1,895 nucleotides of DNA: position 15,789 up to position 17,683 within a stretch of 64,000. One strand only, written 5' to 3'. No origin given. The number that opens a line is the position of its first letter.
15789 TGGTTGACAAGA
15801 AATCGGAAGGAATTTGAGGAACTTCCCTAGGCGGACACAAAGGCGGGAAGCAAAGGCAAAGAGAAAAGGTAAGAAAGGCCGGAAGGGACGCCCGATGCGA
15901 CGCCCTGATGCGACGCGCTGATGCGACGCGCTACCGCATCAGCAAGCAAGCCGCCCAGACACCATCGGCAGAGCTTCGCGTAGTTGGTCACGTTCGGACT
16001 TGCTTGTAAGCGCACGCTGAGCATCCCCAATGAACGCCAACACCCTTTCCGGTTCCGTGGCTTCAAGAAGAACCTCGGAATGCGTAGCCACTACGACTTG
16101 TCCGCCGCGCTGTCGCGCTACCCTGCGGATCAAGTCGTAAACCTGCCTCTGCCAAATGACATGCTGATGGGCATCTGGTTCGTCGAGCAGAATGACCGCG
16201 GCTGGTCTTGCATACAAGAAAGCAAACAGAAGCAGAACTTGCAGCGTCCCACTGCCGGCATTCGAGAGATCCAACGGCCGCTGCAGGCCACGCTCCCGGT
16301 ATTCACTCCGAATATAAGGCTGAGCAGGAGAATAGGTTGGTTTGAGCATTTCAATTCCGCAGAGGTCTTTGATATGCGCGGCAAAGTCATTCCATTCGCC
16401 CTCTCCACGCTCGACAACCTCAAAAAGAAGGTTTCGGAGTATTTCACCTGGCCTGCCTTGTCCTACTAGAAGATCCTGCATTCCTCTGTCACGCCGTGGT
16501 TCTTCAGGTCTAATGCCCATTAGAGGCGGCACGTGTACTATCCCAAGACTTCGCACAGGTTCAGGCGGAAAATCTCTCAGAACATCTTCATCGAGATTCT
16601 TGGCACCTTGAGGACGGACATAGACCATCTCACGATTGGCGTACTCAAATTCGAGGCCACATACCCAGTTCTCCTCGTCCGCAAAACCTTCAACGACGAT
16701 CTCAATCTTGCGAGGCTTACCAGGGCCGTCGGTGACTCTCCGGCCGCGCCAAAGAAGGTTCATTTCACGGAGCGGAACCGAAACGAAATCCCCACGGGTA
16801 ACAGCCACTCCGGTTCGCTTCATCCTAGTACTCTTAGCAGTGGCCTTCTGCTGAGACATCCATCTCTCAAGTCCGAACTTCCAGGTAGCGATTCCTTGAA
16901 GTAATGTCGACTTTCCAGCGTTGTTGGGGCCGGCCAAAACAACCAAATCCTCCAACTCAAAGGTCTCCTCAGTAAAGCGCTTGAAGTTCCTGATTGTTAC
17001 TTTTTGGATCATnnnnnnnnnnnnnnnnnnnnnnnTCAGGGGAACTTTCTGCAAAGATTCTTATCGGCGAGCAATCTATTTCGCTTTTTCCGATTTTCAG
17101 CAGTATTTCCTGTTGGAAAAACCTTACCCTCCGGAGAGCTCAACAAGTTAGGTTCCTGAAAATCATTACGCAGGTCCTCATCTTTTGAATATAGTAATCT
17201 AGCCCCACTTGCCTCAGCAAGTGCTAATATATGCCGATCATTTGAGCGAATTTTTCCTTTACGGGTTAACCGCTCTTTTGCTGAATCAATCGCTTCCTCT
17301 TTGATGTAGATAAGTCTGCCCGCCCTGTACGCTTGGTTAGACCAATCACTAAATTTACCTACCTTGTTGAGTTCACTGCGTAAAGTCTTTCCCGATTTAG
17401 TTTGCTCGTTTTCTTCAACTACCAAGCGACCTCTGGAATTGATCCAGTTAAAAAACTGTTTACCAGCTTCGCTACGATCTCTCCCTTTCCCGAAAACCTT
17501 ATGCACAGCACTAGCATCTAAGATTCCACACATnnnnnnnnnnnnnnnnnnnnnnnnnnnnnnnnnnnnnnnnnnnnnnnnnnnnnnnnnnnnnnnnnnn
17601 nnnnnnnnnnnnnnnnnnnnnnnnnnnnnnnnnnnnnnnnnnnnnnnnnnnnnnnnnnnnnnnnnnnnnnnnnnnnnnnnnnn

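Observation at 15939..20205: Four-gene low-GC cassette (AlbA_2/Schlafen-like, DUF3696-type ATPase, PIN-like protein, second ABC-type ATPase): candidate undescribed defence system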

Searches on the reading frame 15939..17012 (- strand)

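Call 3: search_protein_families(library=pfam, proteins=[window:15939-17012:-], max_evalue=0.01)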
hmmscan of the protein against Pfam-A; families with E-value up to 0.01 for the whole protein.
window:15939-17012:- (357 aa): 7 families
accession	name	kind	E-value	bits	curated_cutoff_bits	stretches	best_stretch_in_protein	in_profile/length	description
PF13304.12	AAA_21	-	3.3e-23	83.6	27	2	228-317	220-304/304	AAA domain, putative AbiEii toxin, Type IV TA system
PF13175.12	AAA_15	-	3.1e-21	76.8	32.1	2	243-313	292-371/374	AAA ATPase domain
PF02463.25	SMC_N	-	1.2e-08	35.1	40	1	1-49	1-51/220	RecF/RecN/SMC N terminal domain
PF13514.12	AAA_27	-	8.1e-08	32.5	22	1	2-53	3-58/206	AAA domain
PF13476.12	AAA_23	-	2.4e-07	32.1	27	1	4-54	1-53/201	AAA domain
PF13555.12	AAA_29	-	0.0002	21.5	27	1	3-42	2-43/61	P-loop containing region of AAA domain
PF00005.33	ABC_tran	-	0.00082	20.4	25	0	18-42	8-32/137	ABC transporter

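Call 4: search_protein_families(library=padloc, proteins=[window:15939-17012:-], max_evalue=0.01)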
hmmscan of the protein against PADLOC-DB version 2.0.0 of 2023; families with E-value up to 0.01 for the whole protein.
window:15939-17012:- (357 aa): 138 families (the best 25 are shown)
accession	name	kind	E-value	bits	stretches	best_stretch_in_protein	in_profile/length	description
PDLC03878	NsnB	-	6.6e-26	89.9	2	1-49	1-49/345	-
PDLC02979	AriA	-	6e-24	83.5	2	244-314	292-371/373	-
PDLC02980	AriA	-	4.3e-23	80.7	2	235-317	221-304/304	-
PDLC04135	mad3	-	1.9e-20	71.8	2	254-318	266-329/374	mads_3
PDLC04175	HEC-01A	-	4.8e-17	60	2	230-346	227-342/363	-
PDLC00278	PtuA1|PtuA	-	7.1e-17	59.8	2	2-72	3-71/436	AAA ATPase domain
PDLC04393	PDC-M07A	-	1.5e-16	58.4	2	1-112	1-107/435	-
PDLC02358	Old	-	3.5e-16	57.1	2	2-42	4-44/578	Old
PDLC00271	PtuA1|PtuA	-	5.7e-16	57.1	2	271-328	279-334/421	AAA ATPase domain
PDLC04183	HEC-01A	-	6.6e-16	56.3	2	214-324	249-356/402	-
PDLC04180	HEC-01A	-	2.3e-15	54.6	2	253-333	256-340/382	-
PDLC04179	HEC-01A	-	3.1e-15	54.2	2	237-326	325-415/459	-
PDLC04182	HEC-01A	-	6.4e-15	53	2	237-326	271-361/406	-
PDLC04391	PDC-M07A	-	6.5e-15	53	2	1-43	1-43/412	-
PDLC00067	GajA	-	1.5e-14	51.4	2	2-68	5-71/604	AAA ATPase domain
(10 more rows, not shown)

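Call 5: search_protein_families(library=ncbifam, proteins=[window:15939-17012:-], max_evalue=0.01)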
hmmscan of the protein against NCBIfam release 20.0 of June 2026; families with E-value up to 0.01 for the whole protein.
window:15939-17012:- (357 aa): 53 families (the best 25 are shown)
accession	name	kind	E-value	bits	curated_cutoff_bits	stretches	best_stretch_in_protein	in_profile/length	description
NF047739.1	antiphage_MADS3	equivalog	1.5e-14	54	420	2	1-42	1-42/427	methylation-associated defense system AAA family ATPase MAD3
NF041760.1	PtuA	equivalog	6.5e-10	38.5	500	2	2-43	52-94/524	retron Ec78 anti-phage system effector ATPase PtuA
NF040873.1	AztA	equivalog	2.5e-09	37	220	2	255-320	123-186/191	zinc ABC transporter ATP-binding protein AztA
NF053840.1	MnTportMntADein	equivalog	4.3e-08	33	400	1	254-312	135-192/240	manganese ABC transporter ATP-binding protein MntA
NF010068.0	PRK13548.1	equivalog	9.4e-08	31.5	261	1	269-311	160-201/261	heme ABC transporter ATP-binding protein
TIGR04435.1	restrict_AAA_1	hypoth_equivalog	1.6e-07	30.4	300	1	239-330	385-484/568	restriction system-associated AAA family ATPase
NF009945.0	PRK13409.1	equivalog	4.6e-07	28.9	469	1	252-339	455-540/592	ribosome biogenesis/translation initiation ATPase RLI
NF002981.0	PRK03695.1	equivalog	9.8e-07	28.4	281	0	17-43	22-48/253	vitamin B12 ABC transporter ATP-binding protein BtuD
TIGR02982.1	heterocyst_DevA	subfamily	1.5e-06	27.9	295.8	1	263-319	153-208/220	ABC exporter ATP-binding subunit, DevA family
TIGR01978.1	sufC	equivalog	3.5e-06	26.6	212.8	0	272-327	164-218/243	Fe-S cluster assembly ATPase SufC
NF008409.0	PRK11231.1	equivalog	4e-06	26.4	375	0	257-311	143-196/255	Fe(3+) dicitrate ABC transporter ATP-binding protein FecE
TIGR02857.1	CydD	equivalog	5.6e-06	25.6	435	1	264-319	470-523/529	thiol reductant ABC exporter subunit CydD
NF000355.4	ribo_prot_ABC_F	equivalog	7.9e-06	25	380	0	6-43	322-361/499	ribosomal protection-like ABC-F family protein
TIGR01166.1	cbiO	subfamily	9.9e-06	25.1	211.8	0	271-312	146-186/190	cobalt ABC transporter, ATP-binding protein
TIGR01189.1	ccmA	equivalog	1.1e-05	25.2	131.6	0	262-317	137-191/198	heme ABC exporter ATP-binding protein CcmA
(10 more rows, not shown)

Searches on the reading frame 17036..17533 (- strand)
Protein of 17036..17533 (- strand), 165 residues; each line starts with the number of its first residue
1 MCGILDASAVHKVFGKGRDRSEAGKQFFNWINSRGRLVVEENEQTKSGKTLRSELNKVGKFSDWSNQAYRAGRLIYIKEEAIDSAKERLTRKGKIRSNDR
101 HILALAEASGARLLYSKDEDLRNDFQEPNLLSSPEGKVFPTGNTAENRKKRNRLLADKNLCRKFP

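Call 3: search_protein_families(library=pfam, proteins=[window:17036-17533:-], max_evalue=0.01)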
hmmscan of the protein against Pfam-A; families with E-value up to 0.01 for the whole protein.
window:17036-17533:- (165 aa): 1 family
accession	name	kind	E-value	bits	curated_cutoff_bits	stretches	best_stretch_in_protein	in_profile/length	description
PF01850.27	PIN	-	4.6e-07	30.9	23.6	1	5-122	3-115/120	PIN domain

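Call 4: search_protein_families(library=padloc, proteins=[window:17036-17533:-], max_evalue=0.01)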
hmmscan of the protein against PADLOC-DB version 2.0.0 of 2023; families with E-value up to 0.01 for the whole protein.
window:17036-17533:- (165 aa): 0 families

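Call 5: search_protein_families(library=ncbifam, proteins=[window:17036-17533:-], max_evalue=0.01)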
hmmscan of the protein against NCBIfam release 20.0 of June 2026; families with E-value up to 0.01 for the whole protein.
window:17036-17533:- (165 aa): 0 families

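Call 33: search_protein_families(library=padloc, proteins=[window:17036-17533:-], max_evalue=10)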
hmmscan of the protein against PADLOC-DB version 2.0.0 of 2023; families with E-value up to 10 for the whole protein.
window:17036-17533:- (165 aa): 0 families

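Call 38: find_homologous_proteins(query=window:17036-17533:-, max_evalue=0.001)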
Query window:17036-17533:- (165 aa): 31 proteins with E <= 0.001 among 122 candidates.
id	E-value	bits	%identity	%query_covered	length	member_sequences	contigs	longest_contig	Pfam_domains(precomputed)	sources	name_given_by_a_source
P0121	5.0e-98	344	95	100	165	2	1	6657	PF01850.28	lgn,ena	-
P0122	3.6e-75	269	76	100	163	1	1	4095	PF01850.28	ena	-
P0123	2.5e-39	153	51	100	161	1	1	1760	-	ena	-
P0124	2.1e-27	114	42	98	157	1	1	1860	PF01850.28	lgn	-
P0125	2.4e-27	114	42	98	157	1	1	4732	PF01850.28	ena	-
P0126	1.2e-26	112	44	98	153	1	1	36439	-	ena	-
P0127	2.7e-25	107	40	98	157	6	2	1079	-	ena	-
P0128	4.0e-25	107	43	98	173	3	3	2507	PF01850.28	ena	-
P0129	7.6e-25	106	42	87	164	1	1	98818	-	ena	-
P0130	1.2e-24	105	41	98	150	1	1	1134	PF01850.28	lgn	-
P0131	2.4e-24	104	40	98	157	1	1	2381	-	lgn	-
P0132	1.4e-23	102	42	98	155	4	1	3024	-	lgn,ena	-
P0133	1.6e-23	102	43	94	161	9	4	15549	-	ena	-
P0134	2.1e-22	98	40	99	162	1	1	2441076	-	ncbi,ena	-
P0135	3.3e-22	97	44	90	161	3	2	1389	PF01850.28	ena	-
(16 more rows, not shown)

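Call 40: find_encoding_contigs(protein=P0121, flank=10000, max_places=4)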
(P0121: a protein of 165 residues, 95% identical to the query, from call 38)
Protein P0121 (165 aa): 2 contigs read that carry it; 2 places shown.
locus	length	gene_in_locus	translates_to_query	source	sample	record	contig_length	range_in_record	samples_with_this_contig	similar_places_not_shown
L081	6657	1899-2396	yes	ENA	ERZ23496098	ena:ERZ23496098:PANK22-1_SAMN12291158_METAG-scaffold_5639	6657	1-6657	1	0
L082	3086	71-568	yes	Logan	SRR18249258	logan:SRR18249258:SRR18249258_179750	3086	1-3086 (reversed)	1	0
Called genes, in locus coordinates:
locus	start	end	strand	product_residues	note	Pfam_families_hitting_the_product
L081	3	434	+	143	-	?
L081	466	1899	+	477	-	PF13175:AAA_15, PF13476:AAA_23 (weak), PF13304:AAA_21, PF13175:AAA_15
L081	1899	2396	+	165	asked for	PF01850:PIN (weak)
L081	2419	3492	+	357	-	PF02463:SMC_N (faint), PF13175:AAA_15, PF13476:AAA_23, PF13514:AAA_27, PF13304:AAA_21, PF13175:AAA_15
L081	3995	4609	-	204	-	-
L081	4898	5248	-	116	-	PF08722:Tn7_TnsA-like_N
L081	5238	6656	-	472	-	?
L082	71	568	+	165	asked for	PF01850:PIN (weak)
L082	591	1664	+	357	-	PF02463:SMC_N (faint), PF13175:AAA_15, PF13476:AAA_23, PF13514:AAA_27, PF13304:AAA_21, PF13175:AAA_15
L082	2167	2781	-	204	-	-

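Call 41: find_encoding_contigs(protein=P0122, flank=10000, max_places=4)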
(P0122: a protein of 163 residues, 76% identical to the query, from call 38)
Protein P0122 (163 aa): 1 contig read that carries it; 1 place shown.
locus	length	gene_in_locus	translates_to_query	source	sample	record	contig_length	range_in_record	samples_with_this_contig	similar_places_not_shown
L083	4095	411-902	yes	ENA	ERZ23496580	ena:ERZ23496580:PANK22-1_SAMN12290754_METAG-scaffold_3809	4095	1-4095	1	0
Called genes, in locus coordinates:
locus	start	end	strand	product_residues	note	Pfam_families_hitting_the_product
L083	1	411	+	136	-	?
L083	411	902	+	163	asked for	PF01850:PIN (weak)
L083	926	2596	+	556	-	PF02463:SMC_N (faint), PF13175:AAA_15, PF13476:AAA_23, PF13514:AAA_27 (weak), PF13304:AAA_21, PF13175:AAA_15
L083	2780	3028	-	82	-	-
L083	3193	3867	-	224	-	-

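Call 55: predict_structure(alignment_id=A2)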
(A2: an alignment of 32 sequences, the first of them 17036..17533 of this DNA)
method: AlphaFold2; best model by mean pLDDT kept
length: 165 residues; sequences in the alignment: 32
mean_pLDDT: 88.0   pTM: 0.85
mean pLDDT of the five models: 88.0, 87.5, 85.2, 84.7, 79.1
residues with pLDDT >= 90: 89; 70-90: 67; 50-70: 7; < 50: 2
segments of 3 or more residues with pLDDT < 50: none
pLDDT, mean of each block of 10 residues (from residue 1): 92 88 93 92 69 88 90 91 90 85 92 94 91 89 90 88 61
secondary structure, 60 per line:
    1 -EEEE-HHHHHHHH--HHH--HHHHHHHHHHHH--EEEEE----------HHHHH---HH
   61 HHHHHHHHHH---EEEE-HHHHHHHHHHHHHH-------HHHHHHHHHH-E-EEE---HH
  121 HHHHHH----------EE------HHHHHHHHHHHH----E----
elements in order: E2-5 H7-14 H22-33 E36-40 H51-55 H59-70 E74-77 H79-92 H100-109 E113-115 H119-126 H145-156

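Call 59: fold_search(model_id=the predicted structure, library=pdb)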
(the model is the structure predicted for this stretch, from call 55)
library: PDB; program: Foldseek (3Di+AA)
matches with E <= 10: 406; with E <= 0.001: 0
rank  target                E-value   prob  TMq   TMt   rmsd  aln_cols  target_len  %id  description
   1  1w8i                  3.9e-03  0.99  0.48  0.50   7.9       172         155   16  The Structure of gene product af1683 from Archaeoglobus fulgidus. (released 2004-11-16)
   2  2fe1                  5.1e-03  0.98  0.43  0.53   7.0       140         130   21  Crystal Structure of PAE0151 from Pyrobaculum aerophilum (released 2005-12-27)
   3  4xgr_A                1.2e-02  0.97  0.45  0.54   5.0       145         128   17  Crystal structure of addiction module from Mycobacterial species (released 2015-08-12)
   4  9c5w_C                1.3e-02  0.92  0.45  0.46   9.7       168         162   12  Crystal structure of cyclodehydratase RohQ in complex with imidazole (released 2025-07-23)
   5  9oq8_E                1.6e-02  0.87  0.44  0.44   9.8       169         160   12  Crystal structure of selenomethionine-substituted cyclodehydratase RohQ (released 2025-07-23)
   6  7by2_B                1.8e-02  0.94  0.43  0.56   6.5       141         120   15  Toxin-antitoxin complex from Klebsiella pneumoniae (released 2021-04-28)
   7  5x3t_B                2.2e-02  0.97  0.50  0.58   5.0       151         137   20  VapBC from Mycobacterium tuberculosis (released 2017-06-07)
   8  9c5w_B                2.4e-02  0.89  0.46  0.47   9.6       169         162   12  Crystal structure of cyclodehydratase RohQ in complex with imidazole (released 2025-07-23)
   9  7vwo_A                2.9e-02  0.94  0.45  0.51   7.1       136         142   13  TA complex from Mycobacterium tuberculosis (released 2022-11-16)
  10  4xgr_C                3.7e-02  0.96  0.46  0.57   4.1       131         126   17  Crystal structure of addiction module from Mycobacterial species (released 2015-08-12)
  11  7by3_B                4.0e-02  0.82  0.41  0.51   5.4       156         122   16  Toxin-antitoxin complex from klebsiella pneumoniae (released 2021-04-28)
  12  9c5w_A                4.5e-02  0.80  0.46  0.46  10.1       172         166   13  Crystal structure of cyclodehydratase RohQ in complex with imidazole (released 2025-07-23)
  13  9oq8_C                5.1e-02  0.60  0.41  0.41  10.3       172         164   12  Crystal structure of selenomethionine-substituted cyclodehydratase RohQ (released 2025-07-23)
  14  7pay_B                7.1e-02  0.23  0.30  0.27  11.3       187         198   12  Structure of the human heterotetrameric cis-prenyltransferase complex in complex with magnesium and GGsPP (released 2022-06-01)
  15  5k8j_B                1.0e-01  0.66  0.41  0.50   6.5       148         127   12  Structure of Caulobacter crescentus VapBC1 (apo form) (released 2016-12-28)
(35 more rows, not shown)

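Call 72: search_protein_representatives(alignment_id=A2)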
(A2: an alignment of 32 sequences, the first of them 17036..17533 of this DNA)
Query: 32 sequences, 157 profile positions. Proteins with E-value up to 0.001 (for the whole library): 1934; up to 1e-10: 1480; up to 1e-30: 288. The best 150 are listed.
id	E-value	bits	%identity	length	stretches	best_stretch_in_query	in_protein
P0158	3.8e-57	209.2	-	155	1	1-154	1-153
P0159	1.6e-55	203.9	-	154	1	1-153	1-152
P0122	1.2e-54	201.1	-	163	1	1-154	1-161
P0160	1.8e-54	200.5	-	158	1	1-154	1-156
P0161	3.1e-54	199.7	-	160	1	1-156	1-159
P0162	3.7e-53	196.2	-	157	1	1-154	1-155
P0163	8.8e-53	195.0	-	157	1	1-154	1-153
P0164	1.0e-52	194.8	-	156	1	1-153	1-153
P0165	2.3e-52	193.6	-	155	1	1-153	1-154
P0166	1.3e-51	191.2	-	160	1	1-154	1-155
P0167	2.6e-51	190.2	-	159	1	1-152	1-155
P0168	3.6e-51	189.7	-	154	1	1-154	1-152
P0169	1.3e-50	187.9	-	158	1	1-154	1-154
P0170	3.8e-50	186.4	-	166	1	1-155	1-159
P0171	4.7e-50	186.1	-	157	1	1-154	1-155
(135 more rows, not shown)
